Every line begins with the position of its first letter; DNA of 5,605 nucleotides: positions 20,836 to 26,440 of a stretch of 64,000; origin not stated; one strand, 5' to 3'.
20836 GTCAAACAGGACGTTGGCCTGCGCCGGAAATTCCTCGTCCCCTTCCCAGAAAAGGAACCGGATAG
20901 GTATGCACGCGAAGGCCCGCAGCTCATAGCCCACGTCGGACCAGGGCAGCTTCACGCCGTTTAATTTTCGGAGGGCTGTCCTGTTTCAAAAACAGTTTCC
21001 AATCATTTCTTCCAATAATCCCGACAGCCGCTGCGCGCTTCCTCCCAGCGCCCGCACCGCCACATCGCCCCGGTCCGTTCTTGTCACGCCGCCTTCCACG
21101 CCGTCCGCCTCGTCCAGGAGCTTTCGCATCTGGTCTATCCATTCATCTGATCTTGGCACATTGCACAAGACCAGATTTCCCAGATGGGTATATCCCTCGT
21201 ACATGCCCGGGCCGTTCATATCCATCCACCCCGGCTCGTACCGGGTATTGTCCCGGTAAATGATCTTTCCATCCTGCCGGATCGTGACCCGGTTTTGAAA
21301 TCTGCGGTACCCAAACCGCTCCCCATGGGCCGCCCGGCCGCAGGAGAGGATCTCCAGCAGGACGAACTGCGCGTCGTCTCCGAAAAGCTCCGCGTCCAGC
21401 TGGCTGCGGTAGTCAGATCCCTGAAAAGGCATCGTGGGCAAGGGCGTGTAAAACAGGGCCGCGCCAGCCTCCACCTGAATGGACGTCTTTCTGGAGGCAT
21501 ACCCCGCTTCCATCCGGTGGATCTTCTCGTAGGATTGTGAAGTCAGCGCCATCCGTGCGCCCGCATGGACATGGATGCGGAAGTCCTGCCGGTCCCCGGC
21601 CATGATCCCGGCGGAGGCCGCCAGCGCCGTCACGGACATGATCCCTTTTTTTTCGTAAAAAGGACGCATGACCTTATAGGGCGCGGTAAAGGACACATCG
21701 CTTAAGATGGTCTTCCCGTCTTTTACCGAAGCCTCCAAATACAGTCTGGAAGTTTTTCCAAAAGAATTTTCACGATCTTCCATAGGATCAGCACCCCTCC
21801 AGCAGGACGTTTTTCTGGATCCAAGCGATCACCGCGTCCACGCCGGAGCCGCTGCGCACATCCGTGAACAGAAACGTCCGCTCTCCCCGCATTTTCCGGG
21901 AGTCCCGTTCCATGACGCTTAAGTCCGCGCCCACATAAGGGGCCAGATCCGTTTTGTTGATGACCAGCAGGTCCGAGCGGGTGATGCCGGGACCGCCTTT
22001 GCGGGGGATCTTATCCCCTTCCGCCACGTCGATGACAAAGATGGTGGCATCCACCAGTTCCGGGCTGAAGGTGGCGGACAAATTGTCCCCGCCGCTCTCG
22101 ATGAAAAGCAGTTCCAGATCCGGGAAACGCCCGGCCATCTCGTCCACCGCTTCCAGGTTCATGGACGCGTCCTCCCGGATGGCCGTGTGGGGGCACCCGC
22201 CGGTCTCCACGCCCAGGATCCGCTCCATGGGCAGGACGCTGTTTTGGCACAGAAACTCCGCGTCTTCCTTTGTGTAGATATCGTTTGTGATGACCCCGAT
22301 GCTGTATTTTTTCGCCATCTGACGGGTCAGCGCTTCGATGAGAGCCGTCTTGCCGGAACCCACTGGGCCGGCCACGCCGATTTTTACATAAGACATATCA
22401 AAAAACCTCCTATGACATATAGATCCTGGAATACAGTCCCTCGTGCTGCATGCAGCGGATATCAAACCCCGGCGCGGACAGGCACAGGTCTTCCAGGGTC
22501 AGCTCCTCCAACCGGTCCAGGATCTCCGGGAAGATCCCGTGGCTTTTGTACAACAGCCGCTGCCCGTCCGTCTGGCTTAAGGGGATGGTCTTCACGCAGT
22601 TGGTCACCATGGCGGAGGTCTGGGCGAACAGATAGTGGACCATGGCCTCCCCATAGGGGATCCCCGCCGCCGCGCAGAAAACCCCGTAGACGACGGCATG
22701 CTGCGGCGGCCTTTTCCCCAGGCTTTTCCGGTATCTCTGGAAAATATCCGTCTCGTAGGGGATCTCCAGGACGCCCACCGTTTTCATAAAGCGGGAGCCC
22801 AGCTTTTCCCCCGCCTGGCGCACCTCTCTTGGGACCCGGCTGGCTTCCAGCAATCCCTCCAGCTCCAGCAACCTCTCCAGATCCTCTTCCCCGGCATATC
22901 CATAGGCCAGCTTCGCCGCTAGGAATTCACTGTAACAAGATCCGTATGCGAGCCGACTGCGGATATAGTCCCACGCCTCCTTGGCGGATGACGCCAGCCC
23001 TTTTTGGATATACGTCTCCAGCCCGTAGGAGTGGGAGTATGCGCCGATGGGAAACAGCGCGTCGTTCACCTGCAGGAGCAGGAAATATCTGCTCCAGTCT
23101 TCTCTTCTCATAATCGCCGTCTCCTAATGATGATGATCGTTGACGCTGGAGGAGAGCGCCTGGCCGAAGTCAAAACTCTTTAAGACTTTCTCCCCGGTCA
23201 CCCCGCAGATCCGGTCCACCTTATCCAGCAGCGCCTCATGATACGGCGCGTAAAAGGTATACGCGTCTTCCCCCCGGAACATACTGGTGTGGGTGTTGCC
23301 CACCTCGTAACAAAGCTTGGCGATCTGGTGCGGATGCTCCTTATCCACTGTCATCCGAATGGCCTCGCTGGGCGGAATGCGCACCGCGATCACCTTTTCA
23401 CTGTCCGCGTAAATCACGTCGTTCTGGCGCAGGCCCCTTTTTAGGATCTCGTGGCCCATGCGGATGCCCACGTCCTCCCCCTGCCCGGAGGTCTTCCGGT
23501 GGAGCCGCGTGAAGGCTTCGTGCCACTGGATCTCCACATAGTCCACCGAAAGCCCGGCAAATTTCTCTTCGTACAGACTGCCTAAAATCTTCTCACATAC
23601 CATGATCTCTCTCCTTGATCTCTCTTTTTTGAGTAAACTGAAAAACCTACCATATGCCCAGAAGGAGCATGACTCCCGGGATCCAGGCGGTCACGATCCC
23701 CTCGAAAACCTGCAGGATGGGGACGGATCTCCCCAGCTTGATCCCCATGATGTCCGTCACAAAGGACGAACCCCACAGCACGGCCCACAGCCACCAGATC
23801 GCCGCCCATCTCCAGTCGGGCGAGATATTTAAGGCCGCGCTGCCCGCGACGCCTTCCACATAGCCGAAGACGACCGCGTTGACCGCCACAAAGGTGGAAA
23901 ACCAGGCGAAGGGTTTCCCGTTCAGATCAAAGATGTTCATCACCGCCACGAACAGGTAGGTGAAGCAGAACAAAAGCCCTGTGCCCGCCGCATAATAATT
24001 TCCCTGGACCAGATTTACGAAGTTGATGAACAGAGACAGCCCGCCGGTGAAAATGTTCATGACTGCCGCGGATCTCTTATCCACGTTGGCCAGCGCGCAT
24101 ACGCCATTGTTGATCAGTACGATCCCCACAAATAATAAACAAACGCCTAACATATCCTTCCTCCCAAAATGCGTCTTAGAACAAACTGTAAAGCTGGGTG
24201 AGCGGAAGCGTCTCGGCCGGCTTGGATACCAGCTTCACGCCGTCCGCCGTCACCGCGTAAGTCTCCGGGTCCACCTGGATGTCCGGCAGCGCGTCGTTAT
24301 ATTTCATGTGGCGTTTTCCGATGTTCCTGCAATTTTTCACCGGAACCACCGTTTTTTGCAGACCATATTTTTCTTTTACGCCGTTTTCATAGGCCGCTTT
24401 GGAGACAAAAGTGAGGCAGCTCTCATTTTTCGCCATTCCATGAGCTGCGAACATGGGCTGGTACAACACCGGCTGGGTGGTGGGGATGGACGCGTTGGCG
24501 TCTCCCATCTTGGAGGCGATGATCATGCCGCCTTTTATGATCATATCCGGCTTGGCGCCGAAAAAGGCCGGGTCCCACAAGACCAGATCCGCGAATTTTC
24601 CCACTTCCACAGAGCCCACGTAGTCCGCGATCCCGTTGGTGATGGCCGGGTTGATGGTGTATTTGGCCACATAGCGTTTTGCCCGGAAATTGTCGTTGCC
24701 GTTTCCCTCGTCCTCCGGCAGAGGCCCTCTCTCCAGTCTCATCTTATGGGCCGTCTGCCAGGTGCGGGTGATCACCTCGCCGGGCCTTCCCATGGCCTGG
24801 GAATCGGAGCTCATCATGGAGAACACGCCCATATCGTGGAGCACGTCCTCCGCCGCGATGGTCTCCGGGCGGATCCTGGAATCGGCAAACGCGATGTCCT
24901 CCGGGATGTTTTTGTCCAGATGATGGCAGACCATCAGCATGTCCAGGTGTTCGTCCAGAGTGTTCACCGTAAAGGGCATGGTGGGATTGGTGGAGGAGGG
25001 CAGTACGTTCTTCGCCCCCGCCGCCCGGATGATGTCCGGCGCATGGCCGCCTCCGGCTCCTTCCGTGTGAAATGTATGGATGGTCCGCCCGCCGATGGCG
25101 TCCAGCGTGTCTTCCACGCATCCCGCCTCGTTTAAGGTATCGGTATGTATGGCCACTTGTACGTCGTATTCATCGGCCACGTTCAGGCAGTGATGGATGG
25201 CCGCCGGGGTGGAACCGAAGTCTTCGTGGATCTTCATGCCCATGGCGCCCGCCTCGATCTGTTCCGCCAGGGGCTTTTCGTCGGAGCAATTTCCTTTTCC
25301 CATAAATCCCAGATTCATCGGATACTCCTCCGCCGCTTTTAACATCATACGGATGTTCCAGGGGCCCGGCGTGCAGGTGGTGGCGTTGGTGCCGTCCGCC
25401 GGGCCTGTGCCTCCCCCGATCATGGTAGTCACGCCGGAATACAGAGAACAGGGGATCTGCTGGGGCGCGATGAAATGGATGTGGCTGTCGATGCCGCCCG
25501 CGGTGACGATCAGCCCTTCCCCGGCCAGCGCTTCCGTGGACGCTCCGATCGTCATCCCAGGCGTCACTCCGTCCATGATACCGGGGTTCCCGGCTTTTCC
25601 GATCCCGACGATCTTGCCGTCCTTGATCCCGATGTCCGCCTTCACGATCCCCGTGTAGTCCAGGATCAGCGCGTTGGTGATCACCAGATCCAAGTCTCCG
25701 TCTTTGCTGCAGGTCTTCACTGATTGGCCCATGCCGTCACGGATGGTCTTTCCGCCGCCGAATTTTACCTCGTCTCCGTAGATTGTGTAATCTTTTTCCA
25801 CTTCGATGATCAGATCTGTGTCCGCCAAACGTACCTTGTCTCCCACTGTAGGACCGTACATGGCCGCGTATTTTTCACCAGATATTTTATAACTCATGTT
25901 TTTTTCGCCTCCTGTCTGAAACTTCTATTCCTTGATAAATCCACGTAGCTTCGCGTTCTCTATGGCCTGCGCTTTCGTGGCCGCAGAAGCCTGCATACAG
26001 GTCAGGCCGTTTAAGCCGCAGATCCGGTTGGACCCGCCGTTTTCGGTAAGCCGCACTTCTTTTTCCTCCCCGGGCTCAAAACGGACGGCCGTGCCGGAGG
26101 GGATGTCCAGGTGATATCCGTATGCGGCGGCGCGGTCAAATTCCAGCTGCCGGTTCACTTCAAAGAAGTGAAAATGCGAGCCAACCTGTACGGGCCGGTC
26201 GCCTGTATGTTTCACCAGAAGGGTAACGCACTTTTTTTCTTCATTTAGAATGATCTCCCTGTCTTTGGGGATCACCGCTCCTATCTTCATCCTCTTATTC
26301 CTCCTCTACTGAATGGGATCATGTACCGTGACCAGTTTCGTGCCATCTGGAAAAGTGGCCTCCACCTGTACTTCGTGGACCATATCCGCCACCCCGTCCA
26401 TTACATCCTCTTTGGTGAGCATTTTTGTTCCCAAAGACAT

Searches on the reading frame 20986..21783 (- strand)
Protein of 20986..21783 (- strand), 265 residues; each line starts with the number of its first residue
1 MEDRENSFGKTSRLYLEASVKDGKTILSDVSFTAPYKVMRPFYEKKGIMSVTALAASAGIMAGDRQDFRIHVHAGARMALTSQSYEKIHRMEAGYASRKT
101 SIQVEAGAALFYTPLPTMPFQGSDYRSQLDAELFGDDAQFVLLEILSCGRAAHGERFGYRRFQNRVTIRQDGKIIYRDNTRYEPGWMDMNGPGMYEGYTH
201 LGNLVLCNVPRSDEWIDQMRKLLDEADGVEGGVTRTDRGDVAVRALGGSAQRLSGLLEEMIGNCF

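Call 6: search_protein_families(library=pfam, proteins=[window:20986-21783:-])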
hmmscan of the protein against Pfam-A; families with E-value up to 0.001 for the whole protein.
window:20986-21783:- (265 aa): 1 family
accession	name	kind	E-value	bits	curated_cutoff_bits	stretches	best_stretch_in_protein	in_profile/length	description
PF01774.22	UreD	-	2.9e-52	178.2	27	1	54-251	3-200/201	UreD urease accessory protein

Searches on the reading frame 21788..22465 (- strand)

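Call 6: search_protein_families(library=pfam, proteins=[window:21788-22465:-])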
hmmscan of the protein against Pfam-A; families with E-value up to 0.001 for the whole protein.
window:21788-22465:- (225 aa): 1 family
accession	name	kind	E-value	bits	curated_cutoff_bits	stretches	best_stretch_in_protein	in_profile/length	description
PF02492.25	cobW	-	8.5e-43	146.5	20.7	1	29-199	3-179/180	CobW/HypB/UreG, nucleotide-binding domain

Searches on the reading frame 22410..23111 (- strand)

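Call 6: search_protein_families(library=pfam, proteins=[window:22410-23111:-])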
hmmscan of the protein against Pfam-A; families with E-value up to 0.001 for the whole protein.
window:22410-23111:- (233 aa): 1 family
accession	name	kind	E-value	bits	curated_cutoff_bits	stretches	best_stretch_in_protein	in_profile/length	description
PF01730.21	UreF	-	5.2e-36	124.7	23.3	1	42-190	3-150/151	UreF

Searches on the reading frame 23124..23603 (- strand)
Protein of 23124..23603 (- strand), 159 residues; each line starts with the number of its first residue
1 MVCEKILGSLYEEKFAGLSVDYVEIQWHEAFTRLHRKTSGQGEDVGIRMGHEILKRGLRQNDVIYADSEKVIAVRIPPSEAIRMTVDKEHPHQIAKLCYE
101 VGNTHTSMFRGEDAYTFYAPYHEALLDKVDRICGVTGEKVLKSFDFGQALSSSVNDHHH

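Call 66: search_protein_families(library=pfam, proteins=[window:23124-23603:-])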
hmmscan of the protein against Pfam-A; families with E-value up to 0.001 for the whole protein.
window:23124-23603:- (159 aa): 2 families
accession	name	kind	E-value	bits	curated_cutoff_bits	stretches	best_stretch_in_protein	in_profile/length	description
PF02814.20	UreE_N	-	1.3e-08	34.7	26.9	1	13-72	6-62/62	UreE urease accessory protein, N-terminal domain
PF05194.17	UreE_C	-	1.3e-05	25.7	23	1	84-159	4-76/87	UreE urease accessory protein, C-terminal domain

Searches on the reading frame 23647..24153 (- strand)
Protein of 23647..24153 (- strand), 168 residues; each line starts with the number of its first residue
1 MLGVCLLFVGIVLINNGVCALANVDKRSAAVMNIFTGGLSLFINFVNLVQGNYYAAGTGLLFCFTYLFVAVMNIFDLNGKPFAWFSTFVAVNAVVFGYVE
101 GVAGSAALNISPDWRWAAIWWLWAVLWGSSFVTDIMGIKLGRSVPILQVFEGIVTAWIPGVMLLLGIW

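Call 6: search_protein_families(library=pfam, proteins=[window:23647-24153:-])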
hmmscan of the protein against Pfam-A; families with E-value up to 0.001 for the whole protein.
window:23647-24153:- (168 aa): 1 family
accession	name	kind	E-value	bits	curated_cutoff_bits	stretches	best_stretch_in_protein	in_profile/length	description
PF02293.20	AmiS_UreI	-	1.3e-53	181.9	25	1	1-166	1-165/166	AmiS/UreI family transporter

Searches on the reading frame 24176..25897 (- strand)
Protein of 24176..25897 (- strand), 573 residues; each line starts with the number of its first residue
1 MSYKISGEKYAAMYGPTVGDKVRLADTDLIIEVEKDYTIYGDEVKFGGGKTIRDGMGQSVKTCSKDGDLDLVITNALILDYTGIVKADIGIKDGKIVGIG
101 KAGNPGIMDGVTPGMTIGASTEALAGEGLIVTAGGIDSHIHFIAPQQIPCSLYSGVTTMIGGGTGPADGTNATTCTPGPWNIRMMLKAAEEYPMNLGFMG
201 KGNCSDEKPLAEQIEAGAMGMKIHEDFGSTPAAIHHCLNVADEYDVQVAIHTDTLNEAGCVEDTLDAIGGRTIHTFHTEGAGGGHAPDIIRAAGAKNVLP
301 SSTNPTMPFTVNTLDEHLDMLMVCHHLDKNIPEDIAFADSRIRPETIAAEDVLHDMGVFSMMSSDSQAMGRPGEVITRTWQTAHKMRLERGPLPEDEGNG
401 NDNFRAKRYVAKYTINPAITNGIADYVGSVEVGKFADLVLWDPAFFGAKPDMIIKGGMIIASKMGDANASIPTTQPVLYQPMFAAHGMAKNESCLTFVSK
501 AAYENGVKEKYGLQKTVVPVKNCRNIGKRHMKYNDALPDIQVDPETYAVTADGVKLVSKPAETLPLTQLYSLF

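Call 6: search_protein_families(library=pfam, proteins=[window:24176-25897:-])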
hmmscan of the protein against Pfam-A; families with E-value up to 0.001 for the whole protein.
window:24176-25897:- (573 aa): 3 families
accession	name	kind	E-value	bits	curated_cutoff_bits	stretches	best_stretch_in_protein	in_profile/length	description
PF01979.26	Amidohydro_1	-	5.9e-84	282.7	25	1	130-459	1-340/345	Amidohydrolase family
PF00449.26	Urease_alpha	-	6.4e-56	188.3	23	1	4-123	2-120/121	Urease alpha-subunit, N-terminal domain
PF07969.17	Amidohydro_3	-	1.7e-11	44.7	29.7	1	229-451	243-454/472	Amidohydrolase family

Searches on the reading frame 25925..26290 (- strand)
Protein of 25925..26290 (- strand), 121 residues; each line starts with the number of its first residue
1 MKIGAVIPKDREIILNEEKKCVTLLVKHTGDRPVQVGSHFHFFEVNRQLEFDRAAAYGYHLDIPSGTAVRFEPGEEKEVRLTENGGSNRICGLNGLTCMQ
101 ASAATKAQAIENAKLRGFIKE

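Call 6: search_protein_families(library=pfam, proteins=[window:25925-26290:-])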
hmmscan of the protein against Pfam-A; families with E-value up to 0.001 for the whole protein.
window:25925-26290:- (121 aa): 1 family
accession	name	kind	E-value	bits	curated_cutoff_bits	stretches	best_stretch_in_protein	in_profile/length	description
PF00699.25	Urease_beta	-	3.6e-40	136.4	25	1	4-97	2-95/98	Urease beta subunit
